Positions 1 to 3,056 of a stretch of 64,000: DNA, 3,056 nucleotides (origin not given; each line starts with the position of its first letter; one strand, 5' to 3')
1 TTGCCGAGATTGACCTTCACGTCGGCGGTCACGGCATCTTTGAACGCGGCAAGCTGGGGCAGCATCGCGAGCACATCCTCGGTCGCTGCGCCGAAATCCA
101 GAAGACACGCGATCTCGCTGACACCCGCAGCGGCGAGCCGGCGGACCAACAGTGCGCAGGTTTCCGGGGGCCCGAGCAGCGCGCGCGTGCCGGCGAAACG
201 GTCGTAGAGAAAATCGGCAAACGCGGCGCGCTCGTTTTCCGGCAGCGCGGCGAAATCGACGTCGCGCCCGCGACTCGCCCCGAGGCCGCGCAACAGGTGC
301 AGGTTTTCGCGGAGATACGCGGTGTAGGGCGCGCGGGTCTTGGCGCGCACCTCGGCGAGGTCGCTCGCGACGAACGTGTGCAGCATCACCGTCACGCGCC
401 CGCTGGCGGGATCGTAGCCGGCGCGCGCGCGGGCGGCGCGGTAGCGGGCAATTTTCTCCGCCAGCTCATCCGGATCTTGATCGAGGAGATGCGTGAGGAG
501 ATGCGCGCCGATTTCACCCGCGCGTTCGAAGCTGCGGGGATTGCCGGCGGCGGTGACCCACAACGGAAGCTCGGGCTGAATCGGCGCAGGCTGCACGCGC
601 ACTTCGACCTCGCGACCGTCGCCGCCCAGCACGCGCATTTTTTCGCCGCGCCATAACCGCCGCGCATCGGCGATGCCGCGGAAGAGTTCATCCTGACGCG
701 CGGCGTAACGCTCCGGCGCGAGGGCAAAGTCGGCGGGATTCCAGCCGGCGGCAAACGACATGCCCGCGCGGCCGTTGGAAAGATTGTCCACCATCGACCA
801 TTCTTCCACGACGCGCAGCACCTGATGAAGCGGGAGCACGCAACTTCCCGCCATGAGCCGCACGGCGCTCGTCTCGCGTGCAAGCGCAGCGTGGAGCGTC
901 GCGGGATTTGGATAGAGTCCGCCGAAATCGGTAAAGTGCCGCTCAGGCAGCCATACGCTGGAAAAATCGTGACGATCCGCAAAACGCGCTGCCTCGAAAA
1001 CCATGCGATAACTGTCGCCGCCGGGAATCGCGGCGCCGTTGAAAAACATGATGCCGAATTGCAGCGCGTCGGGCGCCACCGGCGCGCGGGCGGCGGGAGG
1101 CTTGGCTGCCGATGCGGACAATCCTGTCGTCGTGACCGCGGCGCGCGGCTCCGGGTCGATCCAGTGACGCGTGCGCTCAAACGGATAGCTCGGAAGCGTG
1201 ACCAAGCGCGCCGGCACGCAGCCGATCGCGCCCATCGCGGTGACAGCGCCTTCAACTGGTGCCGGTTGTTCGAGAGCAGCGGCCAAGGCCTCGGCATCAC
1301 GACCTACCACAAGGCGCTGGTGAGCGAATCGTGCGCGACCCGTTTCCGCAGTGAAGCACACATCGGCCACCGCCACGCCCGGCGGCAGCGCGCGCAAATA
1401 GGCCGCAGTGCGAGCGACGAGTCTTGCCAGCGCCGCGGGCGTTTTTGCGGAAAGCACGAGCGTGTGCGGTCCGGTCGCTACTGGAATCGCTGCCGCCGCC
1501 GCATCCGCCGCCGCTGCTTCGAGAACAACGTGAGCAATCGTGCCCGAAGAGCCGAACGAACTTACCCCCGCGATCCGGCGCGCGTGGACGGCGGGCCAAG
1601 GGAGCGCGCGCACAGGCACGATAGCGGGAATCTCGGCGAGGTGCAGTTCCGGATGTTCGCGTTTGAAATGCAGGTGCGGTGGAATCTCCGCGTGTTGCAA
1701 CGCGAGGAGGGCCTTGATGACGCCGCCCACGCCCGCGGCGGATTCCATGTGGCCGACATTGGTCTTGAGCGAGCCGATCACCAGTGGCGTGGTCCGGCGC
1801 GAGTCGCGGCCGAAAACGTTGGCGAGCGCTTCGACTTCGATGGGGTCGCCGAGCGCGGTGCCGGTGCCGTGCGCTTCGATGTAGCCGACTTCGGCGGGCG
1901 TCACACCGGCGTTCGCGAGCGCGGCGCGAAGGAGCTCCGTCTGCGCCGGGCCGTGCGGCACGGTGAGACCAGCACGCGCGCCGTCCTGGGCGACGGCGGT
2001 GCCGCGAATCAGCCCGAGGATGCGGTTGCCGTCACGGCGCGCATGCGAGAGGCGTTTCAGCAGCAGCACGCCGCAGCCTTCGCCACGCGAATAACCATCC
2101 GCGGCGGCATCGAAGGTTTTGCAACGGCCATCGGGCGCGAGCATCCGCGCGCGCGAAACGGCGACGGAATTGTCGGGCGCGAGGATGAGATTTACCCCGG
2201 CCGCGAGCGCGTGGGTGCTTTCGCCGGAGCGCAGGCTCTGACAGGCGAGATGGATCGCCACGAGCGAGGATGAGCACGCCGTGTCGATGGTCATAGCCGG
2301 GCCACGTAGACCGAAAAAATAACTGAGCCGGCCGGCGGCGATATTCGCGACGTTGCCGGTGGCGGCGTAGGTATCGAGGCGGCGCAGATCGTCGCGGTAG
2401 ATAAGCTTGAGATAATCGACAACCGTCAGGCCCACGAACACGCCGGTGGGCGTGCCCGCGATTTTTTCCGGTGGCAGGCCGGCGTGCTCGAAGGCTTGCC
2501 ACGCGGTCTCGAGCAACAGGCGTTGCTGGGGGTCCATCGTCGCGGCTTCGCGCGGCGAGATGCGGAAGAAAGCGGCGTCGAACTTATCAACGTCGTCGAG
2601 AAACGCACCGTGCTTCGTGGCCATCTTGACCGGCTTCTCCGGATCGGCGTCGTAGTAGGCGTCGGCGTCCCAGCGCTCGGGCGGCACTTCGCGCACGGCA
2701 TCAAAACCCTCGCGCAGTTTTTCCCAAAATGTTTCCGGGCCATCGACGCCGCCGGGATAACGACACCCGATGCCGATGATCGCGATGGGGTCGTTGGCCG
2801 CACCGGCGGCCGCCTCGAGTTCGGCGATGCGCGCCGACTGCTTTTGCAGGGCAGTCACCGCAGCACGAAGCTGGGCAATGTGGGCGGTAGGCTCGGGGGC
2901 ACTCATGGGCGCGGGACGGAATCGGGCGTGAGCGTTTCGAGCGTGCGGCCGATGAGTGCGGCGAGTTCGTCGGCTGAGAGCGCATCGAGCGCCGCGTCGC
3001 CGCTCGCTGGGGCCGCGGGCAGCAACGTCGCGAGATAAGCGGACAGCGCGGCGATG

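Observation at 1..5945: Two luciferase-like monooxygenase domains built into consecutive PKS modules at the position normally held by DH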

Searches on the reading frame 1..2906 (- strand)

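Call 6: search_protein_families(library=pfam, proteins=[window:1-2906:-], max_evalue=0.001)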
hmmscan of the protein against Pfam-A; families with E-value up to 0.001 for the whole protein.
window:1-2906:- (968 aa): 7 families
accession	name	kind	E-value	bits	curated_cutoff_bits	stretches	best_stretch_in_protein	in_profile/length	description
PF00109.32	ketoacyl-synt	-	2.7e-99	332.3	20.8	1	39-289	2-252/252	Beta-ketoacyl synthase, N-terminal domain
PF00296.26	Bac_luciferase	-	3.7e-44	151.8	27.9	1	620-930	6-313/314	Luciferase-like monooxygenase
PF02801.28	Ketoacyl-synt_C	-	7.7e-41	139.3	20.8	1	298-414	2-118/119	Beta-ketoacyl synthase, C-terminal domain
PF22621.2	CurL-like_PKS_C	-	2.7e-17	62.9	27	1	481-545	1-64/64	CurL-like, PKS C-terminal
PF16197.11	KAsynt_C_assoc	-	5.6e-10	40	33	1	423-524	8-103/111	Ketoacyl-synthetase C-terminal extension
PF22336.2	RhiE-like_linker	-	2.7e-07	30.9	27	1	484-547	1-62/67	RhiE-like, KS-MAT linker domain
PF00108.29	Thiolase_N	-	5.2e-06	26.5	26.4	1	201-240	75-114/260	Thiolase, N-terminal domain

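Call 7: search_protein_families(library=ncbifam, proteins=[window:1-2906:-], max_evalue=0.001)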
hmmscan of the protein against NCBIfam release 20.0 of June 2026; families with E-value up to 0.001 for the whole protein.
window:1-2906:- (968 aa): 36 families (the best 25 are shown)
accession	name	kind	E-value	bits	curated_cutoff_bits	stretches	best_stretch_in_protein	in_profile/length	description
NF045894.1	PKS_plus_SDR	equivalog_domain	8.4e-215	716.3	1740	1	39-549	1-513/1515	type I polyketide synthase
NF040607.1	mycolic_Pks13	equivalog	4.3e-157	525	2100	1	28-473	89-534/1680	polyketide synthase Pks13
NF041183.1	Pks2_ls1_myc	equivalog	2.1e-155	519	2400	1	40-551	3-518/2086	sulfolipid-1 biosynthesis phthioceranic/hydroxyphthioceranic acid synthase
TIGR04020.1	seco_metab_LLM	subfamily_domain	8.6e-134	446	244.45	1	617-954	1-339/341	MupA/Atu3671 family FMN-dependent luciferase-like monooxygenase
TIGR02813.1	omega_3_PfaA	subfamily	5.8e-70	235.6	1010.1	2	183-493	178-491/2582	polyketide-type polyunsaturated fatty acid synthase PfaA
TIGR03150.1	fabF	equivalog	5.1e-49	167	493.75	1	42-427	4-379/407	beta-ketoacyl-ACP synthase II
NF053555.1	prodigi_MBC_PigJ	equivalog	3.9e-47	161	900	1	178-463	483-757/759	prodigiosin MBC biosynthesis protein PigJ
NF005589.0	PRK07314.1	subfamily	8.2e-44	150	387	1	94-427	45-382/413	beta-ketoacyl-ACP synthase II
NF004970.0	PRK06333.1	subfamily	1.5e-42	145.9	525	1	41-462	6-419/424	beta-ketoacyl-ACP synthase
NF058662.1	cispenta_AmcF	equivalog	1.8e-37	129.2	325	1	111-423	45-336/369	cispentacin biosynthesis acyltransferase subunit AmcF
NF005076.0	PRK06501.1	equivalog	4.7e-37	127.9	629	1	164-428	129-394/425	beta-ketoacyl-ACP synthase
NF005490.0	PRK07103.1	equivalog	1.2e-36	126.7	445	1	39-413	4-370/414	polyketide beta-ketoacyl:acyl carrier protein synthase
NF006587.0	PRK09116.1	equivalog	1.2e-31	110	470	1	163-417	116-366/408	beta-ketoacyl-ACP synthase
NF006274.0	PRK08439.1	equivalog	9.1e-30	103.7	621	1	105-430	51-379/406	beta-ketoacyl-ACP synthase II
NF006434.0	PRK08722.1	equivalog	1e-28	100.3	759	1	116-426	63-382/414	beta-ketoacyl-ACP synthase II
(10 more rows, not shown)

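Call 15: find_related_loci(query=window:1-2906:-, collection=genome_contigs, flank=10000)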
Query window:1-2906:- (968 aa) in genome_contigs; peptide patterns used: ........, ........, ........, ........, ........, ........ (x = any residue, [..] = any of these).
600 stretches matched a pattern (row limit reached: there are more); 535 encode a relative of the query (tblastn E <= 1e-3); the best 80 are kept; 80 distinct loci.
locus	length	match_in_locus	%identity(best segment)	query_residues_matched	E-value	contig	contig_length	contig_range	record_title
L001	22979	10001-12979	67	20-968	0e+0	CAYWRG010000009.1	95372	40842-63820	MAG TPA_asm: uncultured Opitutus sp. isolate SRP285395_co1_478 genome assembly, contig: NODE_211_length_95372_cov_6.1330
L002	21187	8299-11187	69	20-963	0e+0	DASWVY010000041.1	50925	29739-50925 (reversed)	MAG TPA_asm: Opitutaceae bacterium isolate SMAG_U3642 k141_732885, whole genome shotgun sequence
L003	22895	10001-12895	64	13-968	0e+0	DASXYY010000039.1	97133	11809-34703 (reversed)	MAG TPA_asm: Opitutaceae bacterium isolate SMAG_U4837 k141_2062913, whole genome shotgun sequence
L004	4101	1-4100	82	26-952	0e+0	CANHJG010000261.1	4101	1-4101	MAG: Opitutae bacterium isolate RE-23may17-750 genome assembly, contig: RE-23may17-C168832, whole genome shotgun sequenc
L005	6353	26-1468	73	479-967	0e+0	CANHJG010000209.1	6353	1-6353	MAG: Opitutae bacterium isolate RE-23may17-750 genome assembly, contig: RE-23may17-C75599, whole genome shotgun sequence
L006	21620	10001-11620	54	4-547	1e-178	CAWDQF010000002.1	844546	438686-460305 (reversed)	MAG: uncultured Verrucomicrobiae bacterium isolate MFD03346.bin.1.148 genome assembly, contig: contig_19968, whole genom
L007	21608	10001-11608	55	5-545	1e-175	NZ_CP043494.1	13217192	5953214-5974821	Archangium minus strain Cbm 6 chromosome, complete genome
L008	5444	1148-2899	51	28-584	1e-177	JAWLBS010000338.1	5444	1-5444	MAG: Phycisphaerae bacterium isolate 15dZY3.bin.115 NODE_14640_length_5444_cov_7.053508, whole genome shotgun sequence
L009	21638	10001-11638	52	3-549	9e-173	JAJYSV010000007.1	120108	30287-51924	MAG: Acidobacteria bacterium isolate DX1.bin66 NODE_148_length_120108_cov_10.369400, whole genome shotgun sequence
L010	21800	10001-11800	49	28-584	3e-172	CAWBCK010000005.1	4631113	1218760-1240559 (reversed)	MAG: uncultured Planctomycetota bacterium isolate MFD02416.bin.2.38 genome assembly, contig: contig_3253, whole genome s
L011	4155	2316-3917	53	13-549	7e-179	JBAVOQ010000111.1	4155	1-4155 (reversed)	MAG: Acidobacteriaceae bacterium isolate MFD03092_ilm_asm_bin12 k127_8853, whole genome shotgun sequence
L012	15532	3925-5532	51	9-546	7e-171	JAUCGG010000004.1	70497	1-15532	Desulfococcaceae bacterium HSG8 NODE_4_length_70497, whole genome shotgun sequence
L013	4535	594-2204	51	5-545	1e-176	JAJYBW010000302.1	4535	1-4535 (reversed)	MAG: Acidobacteria bacterium isolate BP9.bin131 NODE_43858_length_4535_cov_2.555354, whole genome shotgun sequence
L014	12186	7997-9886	50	15-584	2e-170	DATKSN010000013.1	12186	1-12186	MAG TPA_asm: Pirellulales bacterium isolate SMAG_U14055 k141_1362805, whole genome shotgun sequence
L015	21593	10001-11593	53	10-546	2e-170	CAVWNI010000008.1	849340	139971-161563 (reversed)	MAG: uncultured Acidobacteriota bacterium isolate MFD09495.bin.1.139 genome assembly, contig: contig_8628, whole genome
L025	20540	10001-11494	56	30-530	1e-164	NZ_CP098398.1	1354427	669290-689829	Burkholderia lata strain JAB02 chromosome 3, complete sequence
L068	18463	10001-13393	62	1-953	0e+0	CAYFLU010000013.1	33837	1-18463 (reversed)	MAG TPA_asm: uncultured Solibacteraceae bacterium isolate ERP107066_co1_201 genome assembly, contig: NODE_312_length_338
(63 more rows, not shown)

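Call 19: search_protein_families(library=pfam, proteins=[L001:1677-9950:+, L001:9947-14194:+, L001:14972-18343:+, L003:9956-14668:+], max_evalue=0.0001)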
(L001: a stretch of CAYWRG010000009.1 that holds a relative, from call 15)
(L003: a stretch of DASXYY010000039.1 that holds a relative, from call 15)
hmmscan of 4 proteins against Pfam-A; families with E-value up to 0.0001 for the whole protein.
L001:1677-9950:+ (2757 aa): 12 families
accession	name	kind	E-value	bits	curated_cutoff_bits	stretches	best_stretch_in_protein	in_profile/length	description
PF00109.32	ketoacyl-synt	-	2.8e-96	322.4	20.8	1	760-1011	2-252/252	Beta-ketoacyl synthase, N-terminal domain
PF00501.34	AMP-binding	-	1.6e-66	225.1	29.9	1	67-467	2-384/384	AMP-binding enzyme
PF08659.16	KR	-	4.7e-54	183.5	22.6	1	2355-2536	1-180/180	KR domain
PF00698.26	Acyl_transf_1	-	8.2e-53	180.4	32.7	1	1331-1612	2-280/319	Acyl transferase domain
PF00296.26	Bac_luciferase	-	2.2e-48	165.7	27.9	1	1722-2038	1-313/314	Luciferase-like monooxygenase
PF02801.28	Ketoacyl-synt_C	-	3.8e-45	153.2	20.8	1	1019-1136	1-118/119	Beta-ketoacyl synthase, C-terminal domain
PF00550.31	PP-binding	-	1.9e-31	108.6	20.8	2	674-739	2-67/67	Phosphopantetheine attachment site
PF16197.11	KAsynt_C_assoc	-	2.6e-16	60.4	33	1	1140-1242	2-99/111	Ketoacyl-synthetase C-terminal extension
PF23024.1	AMP-dom_DIP2-like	-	3.3e-13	50.1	27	1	512-626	2-108/110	Disco-interacting protein 2-like, AMP domain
PF22621.2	CurL-like_PKS_C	-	2.5e-09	37.4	27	1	1205-1243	2-40/64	CurL-like, PKS C-terminal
PF00108.29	Thiolase_N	-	3.1e-07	30.5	26.4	0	923-961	75-113/260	Thiolase, N-terminal domain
PF21394.3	Beta-ketacyl_N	-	3.5e-07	30.4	26.9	1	2133-2282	12-154/170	Beta-ketoacyl synthase-like, N-terminal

L001:9947-14194:+ (1415 aa): 9 families
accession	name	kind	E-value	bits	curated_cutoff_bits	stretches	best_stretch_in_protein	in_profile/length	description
PF00109.32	ketoacyl-synt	-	1.3e-97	326.7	20.8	1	43-293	2-252/252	Beta-ketoacyl synthase, N-terminal domain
PF08659.16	KR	-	1.5e-51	175.3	22.6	1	1212-1400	1-180/180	KR domain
PF00296.26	Bac_luciferase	-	1.2e-43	150.1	27.9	1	662-972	6-313/314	Luciferase-like monooxygenase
PF02801.28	Ketoacyl-synt_C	-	2.1e-39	134.6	20.8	1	301-418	1-118/119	Beta-ketoacyl synthase, C-terminal domain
PF22621.2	CurL-like_PKS_C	-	2.7e-15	56.5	27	1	489-551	3-64/64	CurL-like, PKS C-terminal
PF00106.31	adh_short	-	3.4e-10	40.2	26.6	1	1214-1383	3-163/195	short chain dehydrogenase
PF16197.11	KAsynt_C_assoc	-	1e-08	36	33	1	422-509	2-83/111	Ketoacyl-synthetase C-terminal extension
PF13561.12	adh_short_C2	-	2e-08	34.5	27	1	1221-1382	6-156/236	Enoyl-(Acyl carrier protein) reductase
PF22336.2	RhiE-like_linker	-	2.6e-07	30.9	27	1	491-553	2-62/67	RhiE-like, KS-MAT linker domain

L001:14972-18343:+ (1123 aa): 4 families
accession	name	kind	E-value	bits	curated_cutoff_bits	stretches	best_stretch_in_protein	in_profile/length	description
PF00668.25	Condensation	-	6.1e-98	328.9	30.6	1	40-479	6-454/456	Condensation domain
PF00501.34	AMP-binding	-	2.7e-72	244.2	29.9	1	504-855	2-384/384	AMP-binding enzyme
PF13193.12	AMP-binding_C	-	3.9e-13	50.5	24.5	1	914-989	1-76/76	AMP-binding enzyme C-terminal domain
PF00550.31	PP-binding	-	3.7e-12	46.8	20.8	1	1020-1081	3-66/67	Phosphopantetheine attachment site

L003:9956-14668:+ (1570 aa): 10 families
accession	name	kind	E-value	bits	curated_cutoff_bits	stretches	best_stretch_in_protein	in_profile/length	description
PF00109.32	ketoacyl-synt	-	8.2e-98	327.4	20.8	1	42-292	2-252/252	Beta-ketoacyl synthase, N-terminal domain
PF00296.26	Bac_luciferase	-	1.4e-48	166.3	27.9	1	629-942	3-313/314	Luciferase-like monooxygenase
PF08659.16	KR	-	8.6e-41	140.3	22.6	1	1195-1375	1-179/180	KR domain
PF02801.28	Ketoacyl-synt_C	-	4.2e-39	133.7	20.8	1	301-417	2-118/119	Beta-ketoacyl synthase, C-terminal domain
PF22621.2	CurL-like_PKS_C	-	1.3e-14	54.4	27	1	485-547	3-64/64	CurL-like, PKS C-terminal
PF00550.31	PP-binding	-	4.5e-14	52.9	20.8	1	1481-1545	2-66/67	Phosphopantetheine attachment site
PF22336.2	RhiE-like_linker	-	8.7e-09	35.7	27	1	487-551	2-64/67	RhiE-like, KS-MAT linker domain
PF16197.11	KAsynt_C_assoc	-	3.5e-07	31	33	1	422-509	3-87/111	Ketoacyl-synthetase C-terminal extension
PF00108.29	Thiolase_N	-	3.5e-05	23.7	26.4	1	204-242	75-113/260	Thiolase, N-terminal domain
PF23297.2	ACP_SdgA_C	-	7.7e-05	23.1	27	0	1489-1544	22-77/95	Highly reducing polyketide synthase sdgA, C-terminal ACP domain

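Call 47: search_protein_families(library=pfam, proteins=[L025:2478-5801:+, L025:5798-19225:+, L068:10001-15199:+], max_evalue=0.00001)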
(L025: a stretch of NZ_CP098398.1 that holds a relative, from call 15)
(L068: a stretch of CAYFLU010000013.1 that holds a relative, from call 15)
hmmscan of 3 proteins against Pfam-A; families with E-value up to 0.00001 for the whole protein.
L025:2478-5801:+ (1107 aa): 6 families
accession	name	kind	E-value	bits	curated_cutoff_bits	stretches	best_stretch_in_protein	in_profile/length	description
PF08659.16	KR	-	3.5e-59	200.2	22.6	1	729-902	1-180/180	KR domain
PF00296.26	Bac_luciferase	-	1.1e-51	176.5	27.9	1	1-318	1-314/314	Luciferase-like monooxygenase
PF14765.12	PS-DH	-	9.9e-29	100.4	23.7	1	356-510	3-162/166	Polyketide synthase dehydratase N-terminal domain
PF00550.31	PP-binding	-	5e-14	52.7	20.8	1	1004-1071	1-67/67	Phosphopantetheine attachment site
PF00106.31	adh_short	-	2.9e-11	43.7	26.6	1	731-888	3-166/195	short chain dehydrogenase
PF13561.12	adh_short_C2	-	3.7e-09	37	27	1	739-882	7-154/236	Enoyl-(Acyl carrier protein) reductase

L025:5798-19225:+ (4475 aa): 16 families
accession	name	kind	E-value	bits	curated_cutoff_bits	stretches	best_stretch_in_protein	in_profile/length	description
PF00109.32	ketoacyl-synt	-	2.3e-200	663.4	20.8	2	1411-1662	2-252/252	Beta-ketoacyl synthase, N-terminal domain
PF00668.25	Condensation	-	5.3e-184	612.6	30.6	2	2979-3405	4-455/456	Condensation domain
PF00501.34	AMP-binding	-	4.1e-98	329.1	29.9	1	3428-3779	1-384/384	AMP-binding enzyme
PF02801.28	Ketoacyl-synt_C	-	7.2e-81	268.4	20.8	2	290-406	2-118/119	Beta-ketoacyl synthase, C-terminal domain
PF00698.26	Acyl_transf_1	-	1.8e-74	251.5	32.7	2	1936-2210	2-275/319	Acyl transferase domain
PF08659.16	KR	-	7.7e-66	221.9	22.6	1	1032-1211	1-180/180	KR domain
PF00202.27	Aminotran_3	-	4.7e-52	177.5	30.5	1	2580-2937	10-375/403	Aminotransferase class-III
PF00550.31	PP-binding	-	3.7e-48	162.1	20.8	3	1307-1370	4-67/67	Phosphopantetheine attachment site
PF16197.11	KAsynt_C_assoc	-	4.8e-32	111.1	33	2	409-519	1-110/111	Ketoacyl-synthetase C-terminal extension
PF22621.2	CurL-like_PKS_C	-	2.2e-31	108.1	27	2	1851-1914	1-64/64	CurL-like, PKS C-terminal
PF22336.2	RhiE-like_linker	-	1.9e-14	53.8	27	1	1854-1920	1-66/67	RhiE-like, KS-MAT linker domain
PF00108.29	Thiolase_N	-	2.1e-12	47.4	26.4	1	1567-1612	68-113/260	Thiolase, N-terminal domain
PF00106.31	adh_short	-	8.7e-11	42.1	26.6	1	1035-1192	4-161/195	short chain dehydrogenase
PF13561.12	adh_short_C2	-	6.2e-10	39.5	27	1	1043-1190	8-153/236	Enoyl-(Acyl carrier protein) reductase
PF23297.2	ACP_SdgA_C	-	1.2e-09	38.5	27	0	2309-2376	17-83/95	Highly reducing polyketide synthase sdgA, C-terminal ACP domain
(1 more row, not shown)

L068:10001-15199:+ (1732 aa): 11 families
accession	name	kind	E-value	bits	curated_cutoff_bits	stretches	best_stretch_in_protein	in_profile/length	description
PF00109.32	ketoacyl-synt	-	1.2e-101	340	20.8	1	36-286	2-252/252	Beta-ketoacyl synthase, N-terminal domain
PF08659.16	KR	-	1.3e-51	175.6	22.6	1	1361-1538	1-179/180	KR domain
PF00296.26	Bac_luciferase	-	2e-46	159.2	27.9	1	792-1108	1-313/314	Luciferase-like monooxygenase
PF02801.28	Ketoacyl-synt_C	-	2e-37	128.3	20.8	1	295-411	2-118/119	Beta-ketoacyl synthase, C-terminal domain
PF00106.31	adh_short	-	6.1e-15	55.7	26.6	1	1363-1530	3-172/195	short chain dehydrogenase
PF00550.31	PP-binding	-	4.6e-13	49.7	20.8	1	1643-1705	2-64/67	Phosphopantetheine attachment site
PF16197.11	KAsynt_C_assoc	-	4.2e-11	43.7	33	1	416-518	3-101/111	Ketoacyl-synthetase C-terminal extension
PF22621.2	CurL-like_PKS_C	-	5e-10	39.6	27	1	478-539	2-64/64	CurL-like, PKS C-terminal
PF22336.2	RhiE-like_linker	-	3.3e-07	30.6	27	1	481-541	2-62/67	RhiE-like, KS-MAT linker domain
PF00108.29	Thiolase_N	-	3.8e-07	30.2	26.4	1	200-246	77-123/260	Thiolase, N-terminal domain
PF23297.2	ACP_SdgA_C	-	4.4e-07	30.3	27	1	1647-1707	18-78/95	Highly reducing polyketide synthase sdgA, C-terminal ACP domain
